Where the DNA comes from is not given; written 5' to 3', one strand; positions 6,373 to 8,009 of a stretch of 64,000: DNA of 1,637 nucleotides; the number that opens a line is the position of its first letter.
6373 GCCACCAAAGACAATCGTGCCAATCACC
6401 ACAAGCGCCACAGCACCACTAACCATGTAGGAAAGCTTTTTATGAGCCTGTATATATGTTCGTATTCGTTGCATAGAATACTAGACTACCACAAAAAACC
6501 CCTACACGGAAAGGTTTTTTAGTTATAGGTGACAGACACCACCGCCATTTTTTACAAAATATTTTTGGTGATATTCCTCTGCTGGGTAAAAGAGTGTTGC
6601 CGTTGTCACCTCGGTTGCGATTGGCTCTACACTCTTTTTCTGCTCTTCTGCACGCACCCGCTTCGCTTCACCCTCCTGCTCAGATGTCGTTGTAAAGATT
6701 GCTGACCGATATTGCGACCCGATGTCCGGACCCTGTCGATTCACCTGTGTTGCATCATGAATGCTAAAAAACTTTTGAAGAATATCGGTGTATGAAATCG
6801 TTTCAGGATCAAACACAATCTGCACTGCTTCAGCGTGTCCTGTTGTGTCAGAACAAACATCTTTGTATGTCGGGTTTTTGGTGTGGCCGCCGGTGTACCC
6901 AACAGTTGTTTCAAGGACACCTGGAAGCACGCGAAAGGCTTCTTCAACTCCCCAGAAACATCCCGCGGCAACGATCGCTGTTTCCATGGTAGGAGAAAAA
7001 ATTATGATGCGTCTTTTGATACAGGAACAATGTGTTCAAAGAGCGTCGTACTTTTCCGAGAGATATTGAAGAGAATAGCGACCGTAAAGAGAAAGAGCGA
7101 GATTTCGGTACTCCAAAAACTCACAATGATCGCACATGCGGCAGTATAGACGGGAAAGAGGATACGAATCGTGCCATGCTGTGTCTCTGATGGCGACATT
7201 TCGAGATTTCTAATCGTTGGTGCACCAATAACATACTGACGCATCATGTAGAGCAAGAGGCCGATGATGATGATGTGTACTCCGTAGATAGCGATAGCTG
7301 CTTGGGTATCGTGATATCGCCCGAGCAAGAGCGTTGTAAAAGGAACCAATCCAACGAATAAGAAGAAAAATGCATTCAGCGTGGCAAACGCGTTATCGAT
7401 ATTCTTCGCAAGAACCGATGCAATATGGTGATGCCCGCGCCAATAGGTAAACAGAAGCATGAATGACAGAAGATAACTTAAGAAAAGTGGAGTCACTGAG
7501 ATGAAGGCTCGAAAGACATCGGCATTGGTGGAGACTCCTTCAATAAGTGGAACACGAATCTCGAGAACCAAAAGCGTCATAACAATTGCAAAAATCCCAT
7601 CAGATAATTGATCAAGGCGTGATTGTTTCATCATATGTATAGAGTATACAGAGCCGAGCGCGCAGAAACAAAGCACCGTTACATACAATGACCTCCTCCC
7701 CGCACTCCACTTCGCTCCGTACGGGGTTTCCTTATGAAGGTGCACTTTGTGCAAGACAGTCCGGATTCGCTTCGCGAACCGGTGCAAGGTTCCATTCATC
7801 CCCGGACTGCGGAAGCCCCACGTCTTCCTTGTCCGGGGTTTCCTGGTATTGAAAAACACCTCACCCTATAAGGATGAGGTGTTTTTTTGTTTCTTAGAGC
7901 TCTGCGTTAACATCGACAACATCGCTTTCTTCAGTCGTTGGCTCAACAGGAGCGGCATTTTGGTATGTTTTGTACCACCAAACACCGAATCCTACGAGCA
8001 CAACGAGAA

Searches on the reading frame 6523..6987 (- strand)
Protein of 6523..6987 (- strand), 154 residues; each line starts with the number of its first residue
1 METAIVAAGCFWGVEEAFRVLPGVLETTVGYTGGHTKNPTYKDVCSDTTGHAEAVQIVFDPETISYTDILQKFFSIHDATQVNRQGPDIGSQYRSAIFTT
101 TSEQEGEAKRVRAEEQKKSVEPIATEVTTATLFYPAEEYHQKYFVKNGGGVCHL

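Call 9: search_protein_families(library=pfam, proteins=[window:6523-6987:-], max_evalue=0.01)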
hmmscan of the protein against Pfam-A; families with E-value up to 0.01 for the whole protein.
window:6523-6987:- (154 aa): 1 family
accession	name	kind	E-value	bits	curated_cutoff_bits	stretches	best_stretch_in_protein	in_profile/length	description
PF01625.27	PMSR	-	9.2e-63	211.5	23.7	1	3-153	1-153/153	Peptide methionine sulfoxide reductase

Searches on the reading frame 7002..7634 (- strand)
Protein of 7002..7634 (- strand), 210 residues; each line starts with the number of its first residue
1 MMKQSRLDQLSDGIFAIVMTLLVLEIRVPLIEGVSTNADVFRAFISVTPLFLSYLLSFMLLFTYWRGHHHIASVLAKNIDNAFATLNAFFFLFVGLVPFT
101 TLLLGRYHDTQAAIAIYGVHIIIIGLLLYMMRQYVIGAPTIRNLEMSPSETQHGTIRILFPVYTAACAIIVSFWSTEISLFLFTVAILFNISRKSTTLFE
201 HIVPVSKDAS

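Call 10: find_related_loci(query=window:7002-7634:-, collection=genome_contigs, flank=3000)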
Query window:7002-7634:- (210 aa) in genome_contigs; peptide patterns used: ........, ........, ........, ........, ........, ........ (x = any residue, [..] = any of these).
132 stretches matched a pattern; 13 encode a relative of the query (tblastn E <= 1e-3); 13 distinct loci.
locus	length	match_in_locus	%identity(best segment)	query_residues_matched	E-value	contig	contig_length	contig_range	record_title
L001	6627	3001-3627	90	1-209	4e-119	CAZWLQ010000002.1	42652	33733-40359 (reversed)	MAG TPA_asm: uncultured Candidatus Saccharibacteria bacterium isolate SRP286056_co2_589 genome assembly, contig: NODE_10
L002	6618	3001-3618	74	2-207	2e-99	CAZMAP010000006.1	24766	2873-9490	MAG TPA_asm: uncultured Candidatus Saccharibacteria bacterium isolate SRP286056_co2_598 genome assembly, contig: NODE_29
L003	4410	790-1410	71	2-208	8e-87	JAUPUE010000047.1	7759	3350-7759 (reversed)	MAG: Patescibacteria group bacterium isolate erpe_2018_sw_6hr_WHONDRS-SW48-000087_B_bin.85 scaffold_445803, whole genome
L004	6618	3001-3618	72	2-207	5e-87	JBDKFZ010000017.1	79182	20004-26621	MAG: Candidatus Parcubacteria bacterium isolate farmington_2019_sw_WHONDRS-S19S_0053_B_bin.31 scaffold_1707052, whole ge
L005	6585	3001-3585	57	2-196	4e-63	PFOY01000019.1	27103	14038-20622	MAG: Candidatus Nomurabacteria bacterium CG_4_10_14_0_2_um_filter_30_12 CG_4_10_14_0.2_scaffold_589_c, whole genome shot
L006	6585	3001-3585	54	2-196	5e-63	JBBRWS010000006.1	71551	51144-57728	MAG: Candidatus Paceibacteria bacterium isolate La4_metabat2.065 La4_metabat2.065_K_1141728_L_71551_cov_53.9878, whole g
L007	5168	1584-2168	57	2-196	3e-62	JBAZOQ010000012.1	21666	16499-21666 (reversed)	MAG: Candidatus Paceibacterota bacterium isolate SO_2017_SWC_1 scaffold_2046_c1_LP-4_2017, whole genome shotgun sequence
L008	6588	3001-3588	56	1-196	2e-60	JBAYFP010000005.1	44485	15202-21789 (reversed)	MAG: Candidatus Paceibacterota bacterium isolate SO_2016_GW1_104 scaffold01596_OW334_2016, whole genome shotgun sequence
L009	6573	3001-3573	57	2-192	2e-59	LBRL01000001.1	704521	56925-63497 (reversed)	MAG: Candidatus Nomurabacteria bacterium GW2011_GWD2_36_14 US04_C0001, whole genome shotgun sequence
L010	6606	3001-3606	49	1-202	6e-59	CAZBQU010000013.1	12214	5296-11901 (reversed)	MAG TPA_asm: uncultured Candidatus Saccharibacteria bacterium isolate SRP286056_co1_286 genome assembly, contig: NODE_65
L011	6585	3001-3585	56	2-196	3e-54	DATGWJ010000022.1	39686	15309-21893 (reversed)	MAG TPA_asm: Candidatus Paceibacterota bacterium isolate SMAG_U10579 k141_307878, whole genome shotgun sequence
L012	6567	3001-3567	45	2-191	1e-49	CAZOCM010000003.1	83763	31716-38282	MAG TPA_asm: uncultured Candidatus Saccharibacteria bacterium isolate SRP200132_co1_571 genome assembly, contig: NODE_34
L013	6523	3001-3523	53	2-192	5e-42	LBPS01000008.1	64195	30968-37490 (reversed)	MAG: Candidatus Nomurabacteria bacterium GW2011_GWE2_34_25 UR57_C0008, whole genome shotgun sequence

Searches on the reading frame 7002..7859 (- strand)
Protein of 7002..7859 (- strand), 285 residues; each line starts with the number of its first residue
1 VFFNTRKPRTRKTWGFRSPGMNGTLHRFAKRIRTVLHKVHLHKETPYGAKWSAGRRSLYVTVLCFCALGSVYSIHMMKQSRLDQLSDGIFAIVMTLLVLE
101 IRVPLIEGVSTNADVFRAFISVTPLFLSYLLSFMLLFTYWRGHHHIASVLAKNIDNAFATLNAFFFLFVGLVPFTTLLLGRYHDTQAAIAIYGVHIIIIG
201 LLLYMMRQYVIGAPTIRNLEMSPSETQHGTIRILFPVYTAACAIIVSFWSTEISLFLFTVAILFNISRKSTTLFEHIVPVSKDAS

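Call 9: search_protein_families(library=pfam, proteins=[window:7002-7859:-], max_evalue=0.01)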
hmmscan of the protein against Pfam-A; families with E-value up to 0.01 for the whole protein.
window:7002-7859:- (285 aa): 1 family
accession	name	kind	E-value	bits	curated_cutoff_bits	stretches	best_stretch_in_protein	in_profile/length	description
PF06736.16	TMEM175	-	5.8e-22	78.4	25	1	81-173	1-88/88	Endosomal/lysosomal potassium channel TMEM175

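Call 16: find_homologous_proteins(query=window:7002-7859:-)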
Query window:7002-7859:- (285 aa): 1920 proteins with E <= 0.001 among 3250 candidates; the best 120 are listed.
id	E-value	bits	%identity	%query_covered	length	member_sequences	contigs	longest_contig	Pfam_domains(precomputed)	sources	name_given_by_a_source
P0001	5.5e-128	444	100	74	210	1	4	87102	PF06736.17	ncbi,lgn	-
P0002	5.7e-114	398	89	73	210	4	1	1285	PF06736.17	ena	-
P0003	1.1e-112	394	88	73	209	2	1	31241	PF06736.17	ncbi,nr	ncbi:MAG: DUF1211 domain-containing protein [Candidatus Pacebacteria bacterium]|nr:DUF1211 domain-co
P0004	7.2e-102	359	81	74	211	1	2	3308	PF06736.17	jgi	jgi:uncharacterized membrane protein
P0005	6.8e-101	355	80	73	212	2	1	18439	PF06736.17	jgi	jgi:uncharacterized membrane protein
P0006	1.6e-99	351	76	74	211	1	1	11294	PF06736.17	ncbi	-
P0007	1.8e-98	348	78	71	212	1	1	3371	PF06736.17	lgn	-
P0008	1.8e-98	348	78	73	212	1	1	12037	PF06736.17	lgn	-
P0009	6.7e-96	339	72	74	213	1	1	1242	PF06736.17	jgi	jgi:uncharacterized membrane protein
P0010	2.4e-94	334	71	73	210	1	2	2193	PF06736.17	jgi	jgi:uncharacterized membrane protein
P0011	2.9e-92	327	75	72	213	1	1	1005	PF06736.17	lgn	-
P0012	9.6e-91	322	75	72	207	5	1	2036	PF06736.17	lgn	-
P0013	2.9e-89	317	71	72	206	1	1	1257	PF06736.17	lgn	-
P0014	9.8e-89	316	73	71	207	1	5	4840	PF06736.17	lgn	-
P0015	2.5e-85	304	71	73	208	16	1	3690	PF06736.17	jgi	jgi:uncharacterized membrane protein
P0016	5.2e-84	300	68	73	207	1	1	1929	PF06736.17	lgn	-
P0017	1.0e-81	293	67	71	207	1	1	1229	PF06736.17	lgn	-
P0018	5.1e-79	284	66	71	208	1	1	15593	PF06736.17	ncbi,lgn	-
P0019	9.9e-79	283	64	72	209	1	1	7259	PF06736.17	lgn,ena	-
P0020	1.7e-77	279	64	71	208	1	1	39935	PF06736.17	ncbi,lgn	-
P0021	8.5e-77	276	64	73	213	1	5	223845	PF06736.17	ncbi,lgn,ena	ncbi:MAG: TMEM175 family protein [Patescibacteria group bacterium]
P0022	1.0e-76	276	66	71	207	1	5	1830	PF06736.17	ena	-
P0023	1.9e-76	275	63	71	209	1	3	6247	PF06736.17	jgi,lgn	jgi:uncharacterized membrane protein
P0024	3.2e-76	275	65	72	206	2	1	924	PF06736.17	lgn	-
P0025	8.2e-76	273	65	71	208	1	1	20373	PF06736.17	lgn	-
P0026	2.6e-74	268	63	73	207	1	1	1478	PF06736.17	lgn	-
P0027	3.5e-74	268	63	72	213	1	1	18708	PF06736.17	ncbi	-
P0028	6.0e-74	267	65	71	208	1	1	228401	PF06736.17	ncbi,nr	ncbi:MAG: TMEM175 family protein [Candidatus Campbellbacteria bacterium]|nr:TMEM175 family protein [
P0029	7.2e-74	267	65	71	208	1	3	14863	PF06736.17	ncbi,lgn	-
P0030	2.2e-73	265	60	73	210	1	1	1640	PF06736.17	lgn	-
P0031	1.2e-72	263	61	71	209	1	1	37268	PF06736.17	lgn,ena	-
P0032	3.9e-72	261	59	71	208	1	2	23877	PF06736.17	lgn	-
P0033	6.3e-72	260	64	71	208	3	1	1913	PF06736.17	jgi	jgi:uncharacterized membrane protein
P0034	7.3e-72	260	63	71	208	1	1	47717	PF06736.17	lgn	-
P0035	4.3e-71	258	61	71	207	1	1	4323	PF06736.17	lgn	-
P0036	1.0e-70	256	60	71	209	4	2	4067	PF06736.17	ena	-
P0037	4.7e-70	254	60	71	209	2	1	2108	PF06736.17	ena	-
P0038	6.3e-68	247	61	68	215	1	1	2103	PF06736.17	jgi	jgi:uncharacterized membrane protein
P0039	7.1e-68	247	58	71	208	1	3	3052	PF06736.17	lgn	-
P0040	1.0e-67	247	63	68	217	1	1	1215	PF06736.17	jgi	jgi:uncharacterized membrane protein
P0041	1.5e-67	246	67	60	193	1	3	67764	PF06736.17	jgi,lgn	-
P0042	2.5e-66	242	56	71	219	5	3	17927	PF06736.17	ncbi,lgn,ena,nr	ncbi:MAG: potassium channel family protein [Patescibacteria group bacterium]|nr:potassium channel fa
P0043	3.3e-66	242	55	73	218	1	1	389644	PF06736.17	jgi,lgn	jgi:uncharacterized membrane protein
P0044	5.9e-66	241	56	72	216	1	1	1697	PF06736.17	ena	-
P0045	8.5e-66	240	55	73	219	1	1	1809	PF06736.17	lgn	-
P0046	9.8e-66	240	56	72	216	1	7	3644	PF06736.17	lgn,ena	-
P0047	3.2e-65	238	58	72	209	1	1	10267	PF06736.17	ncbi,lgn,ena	-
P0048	8.4e-65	237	55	73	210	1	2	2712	PF06736.17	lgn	-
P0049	1.2e-64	237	55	72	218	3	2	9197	PF06736.17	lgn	-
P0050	2.3e-64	236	59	68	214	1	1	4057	PF06736.17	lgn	-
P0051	5.0e-64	235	57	71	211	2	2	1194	PF06736.17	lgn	-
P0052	1.1e-63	233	56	72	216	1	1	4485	PF06736.17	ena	-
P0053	1.5e-63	233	59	68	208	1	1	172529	PF06736.17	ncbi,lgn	-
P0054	2.0e-63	233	60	68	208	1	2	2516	PF06736.17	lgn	-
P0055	2.7e-63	232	56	71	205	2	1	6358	PF06736.17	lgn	-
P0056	3.9e-63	232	58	68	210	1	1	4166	PF06736.17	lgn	-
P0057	6.3e-63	231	57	68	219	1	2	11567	PF06736.17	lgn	-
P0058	6.7e-63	231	55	71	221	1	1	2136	PF06736.17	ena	-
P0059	1.0e-62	230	57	68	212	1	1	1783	PF06736.17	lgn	-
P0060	1.1e-62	230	58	68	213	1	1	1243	PF06736.17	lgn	-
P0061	1.5e-62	230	54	71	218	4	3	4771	PF06736.17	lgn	-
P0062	1.5e-62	230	55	73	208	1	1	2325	PF06736.17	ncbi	-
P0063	2.2e-62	229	59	69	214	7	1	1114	PF06736.17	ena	-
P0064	2.3e-62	229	55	72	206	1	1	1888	PF06736.17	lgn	-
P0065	2.5e-62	229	57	68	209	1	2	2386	PF06736.17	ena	-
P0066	2.9e-62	229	57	70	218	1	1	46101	PF06736.17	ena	-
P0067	3.0e-62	229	56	72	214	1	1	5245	PF06736.17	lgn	-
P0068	3.2e-62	229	58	72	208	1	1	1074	PF06736.17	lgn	-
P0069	6.1e-62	228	56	71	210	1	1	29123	PF06736.17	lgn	-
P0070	6.7e-62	228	58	69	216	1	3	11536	PF06736.17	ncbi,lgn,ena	-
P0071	8.2e-62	227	58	69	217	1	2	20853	PF06736.17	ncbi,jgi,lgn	jgi:uncharacterized membrane protein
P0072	8.2e-62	227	56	71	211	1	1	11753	PF06736.17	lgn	-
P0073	8.5e-62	227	57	68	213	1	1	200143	PF06736.17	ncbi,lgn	ncbi:MAG: TMEM175 family protein [Patescibacteria group bacterium]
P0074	1.1e-61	227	58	68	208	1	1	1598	PF06736.17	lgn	-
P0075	1.2e-61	227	57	70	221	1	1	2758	PF06736.17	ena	-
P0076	1.2e-61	227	57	68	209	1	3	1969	PF06736.17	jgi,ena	-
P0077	1.3e-61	227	55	73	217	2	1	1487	PF06736.17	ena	-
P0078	1.3e-61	227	57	68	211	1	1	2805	PF06736.17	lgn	-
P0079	1.4e-61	227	56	72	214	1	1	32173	PF06736.17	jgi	-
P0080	1.5e-61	226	58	72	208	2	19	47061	PF06736.17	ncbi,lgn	-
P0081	1.6e-61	226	57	71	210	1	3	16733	PF06736.17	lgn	-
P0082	1.7e-61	226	56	68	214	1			PF06736.17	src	-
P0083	2.0e-61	226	57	68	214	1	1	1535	PF06736.17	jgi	jgi:uncharacterized membrane protein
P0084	2.1e-61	226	58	68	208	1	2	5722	PF20403.6,PF06736.17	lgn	-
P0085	2.1e-61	226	58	68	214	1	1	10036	PF06736.17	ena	-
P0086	2.1e-61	226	56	68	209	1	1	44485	PF06736.17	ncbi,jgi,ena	ncbi:MAG: TMEM175 family protein [Candidatus Paceibacterota bacterium]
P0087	2.2e-61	226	56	68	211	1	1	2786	PF06736.17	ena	-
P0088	2.3e-61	226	58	68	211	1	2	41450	PF06736.17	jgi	jgi:uncharacterized membrane protein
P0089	2.7e-61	226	55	68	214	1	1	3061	PF06736.17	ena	-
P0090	2.7e-61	226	56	72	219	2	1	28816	PF06736.17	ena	-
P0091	2.7e-61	226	58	68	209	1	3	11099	PF06736.17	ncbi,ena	-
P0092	2.9e-61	225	55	73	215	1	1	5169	PF06736.17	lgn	-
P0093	3.0e-61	225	58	69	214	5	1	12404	PF06736.17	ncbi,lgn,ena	-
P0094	3.2e-61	225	57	68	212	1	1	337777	PF06736.17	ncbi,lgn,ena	-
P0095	3.3e-61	225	55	71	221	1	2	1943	PF06736.17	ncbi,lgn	-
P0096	3.3e-61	225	57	69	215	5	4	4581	PF06736.17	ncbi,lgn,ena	-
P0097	3.3e-61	225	56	68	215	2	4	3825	PF06736.17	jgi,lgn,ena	-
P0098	3.3e-61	225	55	71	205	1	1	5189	PF06736.17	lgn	-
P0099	3.6e-61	225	56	68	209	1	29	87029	PF06736.17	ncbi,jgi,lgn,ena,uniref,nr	ncbi:MAG: hypothetical protein UR62_C0007G0016 [Candidatus Nomurabacteria bacterium GW2011_GWF2_35_1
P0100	3.8e-61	225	56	68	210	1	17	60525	PF06736.17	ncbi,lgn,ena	-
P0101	4.2e-61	225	57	68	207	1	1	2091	PF06736.17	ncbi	-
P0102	4.2e-61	225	57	68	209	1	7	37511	PF06736.17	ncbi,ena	-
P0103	4.3e-61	225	57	68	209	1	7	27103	PF06736.17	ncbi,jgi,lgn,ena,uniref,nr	ncbi:hypothetical protein COX93_01330 [Candidatus Nomurabacteria bacterium CG_4_10_14_0_2_um_filter_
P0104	4.3e-61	225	57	68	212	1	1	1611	PF06736.17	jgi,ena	jgi:uncharacterized membrane protein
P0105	4.4e-61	225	57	68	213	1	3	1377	PF06736.17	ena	-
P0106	4.8e-61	225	56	68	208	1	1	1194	PF06736.17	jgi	jgi:uncharacterized membrane protein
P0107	4.8e-61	225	59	68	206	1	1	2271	PF06736.17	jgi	jgi:uncharacterized membrane protein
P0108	4.9e-61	225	57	68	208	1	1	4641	PF06736.17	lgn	-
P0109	5.0e-61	225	55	69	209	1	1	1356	PF06736.17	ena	-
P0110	5.2e-61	225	56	68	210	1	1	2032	PF06736.17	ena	-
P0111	5.5e-61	225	55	72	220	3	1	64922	PF06736.17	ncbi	-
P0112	5.8e-61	225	55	72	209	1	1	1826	PF06736.17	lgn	-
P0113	6.0e-61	224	56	68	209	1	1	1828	PF06736.17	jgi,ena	-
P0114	6.5e-61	224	59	68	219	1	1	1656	PF06736.17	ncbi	-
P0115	6.7e-61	224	56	68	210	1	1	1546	PF06736.17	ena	-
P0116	7.0e-61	224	58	68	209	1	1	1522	PF06736.17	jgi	-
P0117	7.1e-61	224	58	68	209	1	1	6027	PF06736.17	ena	-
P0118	7.5e-61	224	57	68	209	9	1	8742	PF06736.17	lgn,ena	-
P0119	7.6e-61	224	58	68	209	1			PF06736.17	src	-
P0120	7.6e-61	224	57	68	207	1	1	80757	PF06736.17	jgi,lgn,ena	-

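Call 17: find_encoding_contigs(protein=P0001, flank=1500, max_places=6)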
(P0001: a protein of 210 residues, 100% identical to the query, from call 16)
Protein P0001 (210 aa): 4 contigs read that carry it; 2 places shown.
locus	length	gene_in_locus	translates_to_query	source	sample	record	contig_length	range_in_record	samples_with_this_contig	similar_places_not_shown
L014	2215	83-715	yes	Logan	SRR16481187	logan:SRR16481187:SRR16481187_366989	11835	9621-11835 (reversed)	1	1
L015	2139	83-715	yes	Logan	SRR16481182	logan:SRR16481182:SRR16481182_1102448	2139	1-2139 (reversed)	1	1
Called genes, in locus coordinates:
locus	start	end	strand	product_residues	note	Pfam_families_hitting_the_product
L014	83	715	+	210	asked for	PF06736:TMEM175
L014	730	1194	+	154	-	PF01625:PMSR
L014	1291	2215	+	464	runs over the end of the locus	PF25973:BSH_CzcB (weak)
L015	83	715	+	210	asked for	PF06736:TMEM175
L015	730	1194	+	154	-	PF01625:PMSR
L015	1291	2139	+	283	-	?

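Call 18: find_encoding_contigs(protein=P0004, flank=1500, max_places=4)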
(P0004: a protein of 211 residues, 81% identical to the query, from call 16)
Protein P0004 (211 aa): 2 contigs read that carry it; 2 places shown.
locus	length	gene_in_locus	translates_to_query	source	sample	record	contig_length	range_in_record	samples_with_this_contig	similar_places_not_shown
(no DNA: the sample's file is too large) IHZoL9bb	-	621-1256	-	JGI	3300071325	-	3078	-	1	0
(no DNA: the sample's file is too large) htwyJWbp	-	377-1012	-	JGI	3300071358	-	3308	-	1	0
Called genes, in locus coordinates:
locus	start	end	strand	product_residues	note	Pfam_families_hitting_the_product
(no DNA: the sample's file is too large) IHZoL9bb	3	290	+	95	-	?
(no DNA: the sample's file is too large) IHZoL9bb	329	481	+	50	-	PF18919:DUF5670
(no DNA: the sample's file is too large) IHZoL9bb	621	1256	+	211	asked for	PF06736:TMEM175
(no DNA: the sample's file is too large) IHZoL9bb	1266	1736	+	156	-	PF01625:PMSR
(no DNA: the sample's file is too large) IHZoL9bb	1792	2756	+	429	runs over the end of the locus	?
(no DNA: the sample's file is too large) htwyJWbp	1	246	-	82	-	?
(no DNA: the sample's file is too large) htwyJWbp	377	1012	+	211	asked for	PF06736:TMEM175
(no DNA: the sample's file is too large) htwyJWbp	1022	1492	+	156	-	PF01625:PMSR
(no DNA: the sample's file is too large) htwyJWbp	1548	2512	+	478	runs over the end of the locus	-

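Call 19: find_encoding_contigs(protein=P0005, flank=1500, max_places=4)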
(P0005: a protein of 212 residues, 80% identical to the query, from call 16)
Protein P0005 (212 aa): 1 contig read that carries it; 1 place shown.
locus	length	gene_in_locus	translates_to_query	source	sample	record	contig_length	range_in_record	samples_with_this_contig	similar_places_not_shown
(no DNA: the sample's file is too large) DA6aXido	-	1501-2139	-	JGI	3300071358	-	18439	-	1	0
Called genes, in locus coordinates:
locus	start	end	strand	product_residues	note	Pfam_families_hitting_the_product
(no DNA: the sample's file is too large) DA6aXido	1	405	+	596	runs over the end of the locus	PF00009:GTP_EFTU, PF01926:MMR_HSR1, PF22042:EF-G_D2, PF03144:GTP_EFTU_D2, PF00679:EFG_C, PF21018:BipA_C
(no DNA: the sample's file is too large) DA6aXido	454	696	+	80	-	-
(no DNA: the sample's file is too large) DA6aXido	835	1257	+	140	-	-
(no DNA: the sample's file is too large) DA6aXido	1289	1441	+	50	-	-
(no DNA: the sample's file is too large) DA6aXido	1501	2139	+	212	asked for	PF06736:TMEM175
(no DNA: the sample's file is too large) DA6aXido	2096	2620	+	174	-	PF01625:PMSR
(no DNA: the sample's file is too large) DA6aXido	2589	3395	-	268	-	PF00512:HisKA, PF02518:HATPase_c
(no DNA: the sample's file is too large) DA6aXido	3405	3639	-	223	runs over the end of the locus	PF00072:Response_reg, PF00486:Trans_reg_C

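Call 25: find_encoding_contigs(protein=P0002, flank=1200, max_places=4)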
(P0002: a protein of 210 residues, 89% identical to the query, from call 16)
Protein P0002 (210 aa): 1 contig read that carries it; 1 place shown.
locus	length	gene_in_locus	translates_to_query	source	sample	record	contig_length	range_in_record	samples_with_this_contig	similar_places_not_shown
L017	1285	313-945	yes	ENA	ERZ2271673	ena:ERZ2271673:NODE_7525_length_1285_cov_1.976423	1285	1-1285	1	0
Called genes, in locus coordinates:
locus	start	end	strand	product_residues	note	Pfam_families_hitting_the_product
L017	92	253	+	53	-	-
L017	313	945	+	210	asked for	PF06736:TMEM175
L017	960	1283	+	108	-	?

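Call 26: find_encoding_contigs(protein=P0008, flank=1200, max_places=4)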
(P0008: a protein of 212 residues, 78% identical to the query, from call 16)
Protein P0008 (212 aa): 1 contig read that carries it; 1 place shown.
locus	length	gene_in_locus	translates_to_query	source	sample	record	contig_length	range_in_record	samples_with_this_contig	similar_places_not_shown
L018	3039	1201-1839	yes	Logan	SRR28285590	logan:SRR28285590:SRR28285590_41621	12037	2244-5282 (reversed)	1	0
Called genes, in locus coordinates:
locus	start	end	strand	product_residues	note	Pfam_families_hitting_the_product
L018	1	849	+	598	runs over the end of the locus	PF00009:GTP_EFTU, PF01926:MMR_HSR1, PF22042:EF-G_D2, PF03144:GTP_EFTU_D2, PF00679:EFG_C, PF21018:BipA_C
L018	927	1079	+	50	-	-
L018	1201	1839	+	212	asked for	PF06736:TMEM175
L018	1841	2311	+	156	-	PF01625:PMSR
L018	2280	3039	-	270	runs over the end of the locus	PF00512:HisKA (weak), PF02518:HATPase_c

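Call 27: find_encoding_contigs(protein=P0007, flank=1200, max_places=4)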
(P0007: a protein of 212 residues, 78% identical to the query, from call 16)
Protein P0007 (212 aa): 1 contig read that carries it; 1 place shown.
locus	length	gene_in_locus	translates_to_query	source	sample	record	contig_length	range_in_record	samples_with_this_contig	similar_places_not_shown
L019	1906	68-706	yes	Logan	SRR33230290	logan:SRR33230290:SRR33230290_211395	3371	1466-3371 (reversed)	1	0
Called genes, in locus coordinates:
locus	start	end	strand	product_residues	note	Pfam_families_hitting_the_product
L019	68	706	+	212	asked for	PF06736:TMEM175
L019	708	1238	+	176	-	PF01625:PMSR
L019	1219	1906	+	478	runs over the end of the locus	PF00364:Biotin_lipoyl (faint), PF25954:Beta-barrel_RND_2 (faint), PF25919:BSH_CusB (faint)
